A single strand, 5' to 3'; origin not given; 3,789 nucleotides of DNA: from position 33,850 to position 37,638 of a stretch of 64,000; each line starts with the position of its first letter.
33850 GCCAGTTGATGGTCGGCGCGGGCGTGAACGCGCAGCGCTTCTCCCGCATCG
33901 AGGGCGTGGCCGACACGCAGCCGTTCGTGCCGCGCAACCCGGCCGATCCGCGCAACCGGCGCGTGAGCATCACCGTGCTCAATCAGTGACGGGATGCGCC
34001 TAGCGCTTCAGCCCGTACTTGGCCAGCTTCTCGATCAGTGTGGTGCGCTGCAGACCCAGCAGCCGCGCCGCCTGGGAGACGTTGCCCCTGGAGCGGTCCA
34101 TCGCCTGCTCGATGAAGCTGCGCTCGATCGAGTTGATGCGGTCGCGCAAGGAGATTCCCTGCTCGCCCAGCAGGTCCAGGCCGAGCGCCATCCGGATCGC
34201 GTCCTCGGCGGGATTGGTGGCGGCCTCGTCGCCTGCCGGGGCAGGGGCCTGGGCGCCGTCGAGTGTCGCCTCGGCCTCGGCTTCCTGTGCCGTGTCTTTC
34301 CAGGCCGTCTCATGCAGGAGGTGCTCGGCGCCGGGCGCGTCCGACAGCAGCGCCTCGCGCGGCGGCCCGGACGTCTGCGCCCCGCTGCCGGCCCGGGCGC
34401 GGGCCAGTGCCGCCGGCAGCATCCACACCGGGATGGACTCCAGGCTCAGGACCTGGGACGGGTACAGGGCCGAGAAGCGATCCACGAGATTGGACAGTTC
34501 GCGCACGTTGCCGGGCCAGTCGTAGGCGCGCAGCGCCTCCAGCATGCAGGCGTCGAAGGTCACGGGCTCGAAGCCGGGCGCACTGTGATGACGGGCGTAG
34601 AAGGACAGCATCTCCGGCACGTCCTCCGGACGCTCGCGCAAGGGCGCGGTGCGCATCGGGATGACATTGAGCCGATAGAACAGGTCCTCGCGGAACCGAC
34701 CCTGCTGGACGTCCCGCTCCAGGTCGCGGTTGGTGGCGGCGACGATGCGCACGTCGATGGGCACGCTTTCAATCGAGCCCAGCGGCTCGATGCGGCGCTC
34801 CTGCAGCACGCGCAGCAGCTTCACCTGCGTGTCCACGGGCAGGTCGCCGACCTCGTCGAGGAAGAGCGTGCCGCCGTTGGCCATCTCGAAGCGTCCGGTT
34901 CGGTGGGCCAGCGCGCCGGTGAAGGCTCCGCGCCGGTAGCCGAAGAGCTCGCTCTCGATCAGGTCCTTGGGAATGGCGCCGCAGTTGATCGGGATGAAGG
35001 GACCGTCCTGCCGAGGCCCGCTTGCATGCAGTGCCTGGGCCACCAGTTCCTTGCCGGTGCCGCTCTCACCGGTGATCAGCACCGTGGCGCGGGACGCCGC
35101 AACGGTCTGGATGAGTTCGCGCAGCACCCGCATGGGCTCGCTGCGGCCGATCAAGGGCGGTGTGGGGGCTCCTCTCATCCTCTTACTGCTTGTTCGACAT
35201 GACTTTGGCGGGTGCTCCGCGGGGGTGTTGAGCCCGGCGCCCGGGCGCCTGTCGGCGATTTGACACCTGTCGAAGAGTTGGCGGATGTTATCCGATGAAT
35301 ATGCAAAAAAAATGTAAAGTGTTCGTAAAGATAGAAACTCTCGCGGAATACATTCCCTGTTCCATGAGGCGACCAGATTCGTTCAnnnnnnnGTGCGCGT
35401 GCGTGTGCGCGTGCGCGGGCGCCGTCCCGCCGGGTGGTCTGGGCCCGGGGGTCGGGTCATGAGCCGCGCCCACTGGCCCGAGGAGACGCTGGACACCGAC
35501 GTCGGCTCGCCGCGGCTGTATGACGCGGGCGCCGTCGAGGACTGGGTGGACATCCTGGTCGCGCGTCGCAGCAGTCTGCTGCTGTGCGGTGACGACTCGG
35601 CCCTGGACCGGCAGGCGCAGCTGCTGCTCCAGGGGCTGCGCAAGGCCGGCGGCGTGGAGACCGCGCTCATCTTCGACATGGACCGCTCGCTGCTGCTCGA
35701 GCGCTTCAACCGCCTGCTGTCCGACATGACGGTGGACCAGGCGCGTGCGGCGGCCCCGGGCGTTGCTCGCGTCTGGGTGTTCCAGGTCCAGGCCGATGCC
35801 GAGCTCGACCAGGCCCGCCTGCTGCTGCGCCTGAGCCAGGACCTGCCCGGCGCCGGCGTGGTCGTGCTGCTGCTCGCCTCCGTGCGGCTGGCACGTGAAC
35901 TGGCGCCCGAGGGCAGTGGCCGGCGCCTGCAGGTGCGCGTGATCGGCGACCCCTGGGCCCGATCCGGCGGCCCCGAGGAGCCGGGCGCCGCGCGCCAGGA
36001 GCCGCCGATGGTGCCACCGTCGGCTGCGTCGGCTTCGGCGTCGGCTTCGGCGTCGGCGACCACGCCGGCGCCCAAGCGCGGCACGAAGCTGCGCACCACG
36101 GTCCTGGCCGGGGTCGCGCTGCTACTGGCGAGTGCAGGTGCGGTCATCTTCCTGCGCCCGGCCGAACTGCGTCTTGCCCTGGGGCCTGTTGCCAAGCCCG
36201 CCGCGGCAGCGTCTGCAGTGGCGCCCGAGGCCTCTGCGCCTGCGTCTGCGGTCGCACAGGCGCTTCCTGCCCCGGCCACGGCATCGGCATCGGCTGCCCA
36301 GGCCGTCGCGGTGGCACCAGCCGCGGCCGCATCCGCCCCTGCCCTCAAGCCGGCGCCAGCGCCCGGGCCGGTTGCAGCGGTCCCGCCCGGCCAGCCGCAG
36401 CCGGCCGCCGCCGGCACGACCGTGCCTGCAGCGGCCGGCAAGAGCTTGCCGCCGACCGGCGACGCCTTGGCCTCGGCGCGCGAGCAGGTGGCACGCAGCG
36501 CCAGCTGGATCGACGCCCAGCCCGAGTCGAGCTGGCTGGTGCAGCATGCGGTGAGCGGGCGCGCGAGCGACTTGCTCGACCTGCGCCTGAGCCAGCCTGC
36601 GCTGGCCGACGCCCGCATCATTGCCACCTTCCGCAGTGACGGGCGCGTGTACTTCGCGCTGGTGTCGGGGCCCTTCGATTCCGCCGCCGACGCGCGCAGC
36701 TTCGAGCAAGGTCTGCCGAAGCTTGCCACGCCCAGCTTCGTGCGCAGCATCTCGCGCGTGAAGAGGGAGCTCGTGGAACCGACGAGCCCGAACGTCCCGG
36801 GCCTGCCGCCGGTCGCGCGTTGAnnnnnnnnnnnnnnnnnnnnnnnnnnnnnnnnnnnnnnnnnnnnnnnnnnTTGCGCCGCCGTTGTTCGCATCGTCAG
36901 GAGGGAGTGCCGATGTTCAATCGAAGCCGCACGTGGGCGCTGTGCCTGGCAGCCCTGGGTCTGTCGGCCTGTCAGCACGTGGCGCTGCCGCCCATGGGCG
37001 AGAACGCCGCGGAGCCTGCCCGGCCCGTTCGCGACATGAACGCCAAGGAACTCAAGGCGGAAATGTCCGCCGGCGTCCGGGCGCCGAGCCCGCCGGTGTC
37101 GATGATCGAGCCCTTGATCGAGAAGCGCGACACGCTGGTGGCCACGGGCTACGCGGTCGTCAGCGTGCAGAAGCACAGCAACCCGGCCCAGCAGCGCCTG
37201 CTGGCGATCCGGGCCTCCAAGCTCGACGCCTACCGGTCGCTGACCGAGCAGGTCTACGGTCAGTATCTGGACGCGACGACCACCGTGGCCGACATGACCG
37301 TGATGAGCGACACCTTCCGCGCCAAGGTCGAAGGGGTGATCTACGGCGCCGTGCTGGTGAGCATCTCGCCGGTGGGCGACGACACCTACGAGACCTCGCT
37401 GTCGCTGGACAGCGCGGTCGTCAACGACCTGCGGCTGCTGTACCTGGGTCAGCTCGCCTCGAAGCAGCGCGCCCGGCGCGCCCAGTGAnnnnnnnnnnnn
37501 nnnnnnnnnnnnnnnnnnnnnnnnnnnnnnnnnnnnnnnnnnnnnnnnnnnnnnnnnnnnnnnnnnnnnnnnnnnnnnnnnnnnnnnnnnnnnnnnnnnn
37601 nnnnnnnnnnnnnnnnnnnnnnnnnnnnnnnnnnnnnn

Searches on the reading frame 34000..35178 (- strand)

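Call 41: search_protein_families(library=pfam, proteins=[window:34000-35178:-], max_evalue=0.001)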
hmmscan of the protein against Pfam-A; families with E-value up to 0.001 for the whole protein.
window:34000-35178:- (392 aa): 8 families
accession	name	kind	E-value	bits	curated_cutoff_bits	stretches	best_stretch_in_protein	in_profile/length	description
PF00158.32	Sigma54_activat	-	1e-71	240.5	20.2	1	9-175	1-167/168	Sigma-54 interaction domain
PF14532.12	Sigma54_activ_2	-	7.7e-21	75.2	25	1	10-179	1-137/138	Sigma-54 interaction domain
PF25601.1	AAA_lid_14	-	7.6e-16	58.2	27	1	181-252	1-73/87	AAA+ ATPase lid domain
PF02954.25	HTH_8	-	1.4e-14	53.9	22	1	351-388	5-42/42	Bacterial regulatory protein, Fis family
PF07728.20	AAA_5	-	9.5e-09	35.8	22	1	33-152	2-124/139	AAA domain (dynein-related subfamily)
PF13191.12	AAA_16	-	1.7e-06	29.1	32.6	1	8-69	1-63/167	AAA ATPase domain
PF18024.7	HTH_50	-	2.7e-06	27.4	27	1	342-390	2-49/50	Helix-turn-helix domain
PF01078.27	Mg_chelatase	-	0.00048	20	20.3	0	21-52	13-44/207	Magnesium chelatase, subunit ChlI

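Call 54: search_protein_families(library=ncbifam, proteins=[window:34000-35178:-], max_evalue=0.01)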
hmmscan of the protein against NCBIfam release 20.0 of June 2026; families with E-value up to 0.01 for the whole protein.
window:34000-35178:- (392 aa): 33 families (the best 25 are shown)
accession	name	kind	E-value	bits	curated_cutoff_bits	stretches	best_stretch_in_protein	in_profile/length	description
TIGR01818.1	ntrC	equivalog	4.5e-101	338.9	558.6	2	6-254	133-382/463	nitrogen regulation protein NR(I)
NF003451.0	PRK05022.1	equivalog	2.2e-97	326.9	476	2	8-236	191-420/512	nitric oxide reductase transcriptional regulator NorR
NF041552.1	TF_PrdR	equivalog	7.5e-97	325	795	2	9-254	269-515/577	sigma-54 dependent transcriptional regulator PrdR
TIGR01817.1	nifA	equivalog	7.8e-94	315.3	528.85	1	9-249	198-438/534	nif-specific transcriptional activator NifA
TIGR02915.1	PEP_resp_reg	equivalog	5.5e-93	312.2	502.6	2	8-238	140-371/445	PEP-CTERM-box response regulator transcription factor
NF008469.0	PRK11361.1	equivalog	9.7e-93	311.4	714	2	16-254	152-391/461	acetoacetate metabolism transcriptional regulator AtoC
NF038308.1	RNA_repair_RtcR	equivalog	3.5e-91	306.7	650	1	10-389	183-517/530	RNA repair transcriptional activator RtcR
TIGR02329.1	propionate_PrpR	equivalog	8.1e-88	295.3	499.2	1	9-262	214-476/526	propionate catabolism operon regulatory protein PrpR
NF050807.1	TransRegFlbDCaul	equivalog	1.6e-85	287.7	750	1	8-249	119-361/454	sigma-54-dependent transcriptional regulator FlbD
NF011695.0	PRK15115.1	equivalog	2.1e-84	283.8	763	1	9-245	137-374/445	two-component system response regulator GlrR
NF041946.1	LuxO_transreg_Vib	equivalog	2.8e-84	283.6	800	1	9-262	135-384/463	quorum-sensing sigma-54 dependent transcriptional regulator LuxO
NF011953.0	PRK15424.1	equivalog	3.5e-81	273.4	703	1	9-241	221-467/538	propionate catabolism operon regulatory protein PrpR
NF008176.1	PRK10923.1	equivalog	3.2e-80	270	620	2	4-254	135-386/469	nitrogen regulation protein NR(I)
NF011958.0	PRK15429.1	equivalog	1.8e-77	261.5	830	1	9-255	381-627/692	formate hydrogenlyase transcriptional activator FlhA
NF007689.0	PRK10365.1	equivalog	5.1e-76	256.2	760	1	9-253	141-386/441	sigma-54-dependent response regulator transcription factor ZraR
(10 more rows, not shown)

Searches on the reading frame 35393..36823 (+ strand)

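Call 42: search_protein_families(library=pfam, proteins=[window:35393-36823:+], max_evalue=0.001)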
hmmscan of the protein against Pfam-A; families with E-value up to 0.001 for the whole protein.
window:35393-36823:+ (476 aa): 0 families

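Call 54: search_protein_families(library=ncbifam, proteins=[window:35393-36823:+], max_evalue=0.01)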
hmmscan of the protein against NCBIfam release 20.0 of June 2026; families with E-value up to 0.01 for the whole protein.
window:35393-36823:+ (476 aa): 1 family
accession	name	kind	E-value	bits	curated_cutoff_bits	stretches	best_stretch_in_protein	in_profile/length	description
NF033761.1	gliding_GltJ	equivalog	0.00096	18.3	450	1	197-370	336-507/671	adventurous gliding motility protein GltJ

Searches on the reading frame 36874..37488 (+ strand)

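Call 42: search_protein_families(library=pfam, proteins=[window:36874-37488:+], max_evalue=0.001)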
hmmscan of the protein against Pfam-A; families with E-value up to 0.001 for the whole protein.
window:36874-37488:+ (204 aa): 1 family
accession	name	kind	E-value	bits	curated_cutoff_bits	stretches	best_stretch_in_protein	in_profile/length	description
PF02169.21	LPP20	-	1.7e-05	25.6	25.9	1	101-178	7-96/97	LPP20 lipoprotein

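Call 54: search_protein_families(library=ncbifam, proteins=[window:36874-37488:+], max_evalue=0.01)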
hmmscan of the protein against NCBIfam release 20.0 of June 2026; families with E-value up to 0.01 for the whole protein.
window:36874-37488:+ (204 aa): 0 families
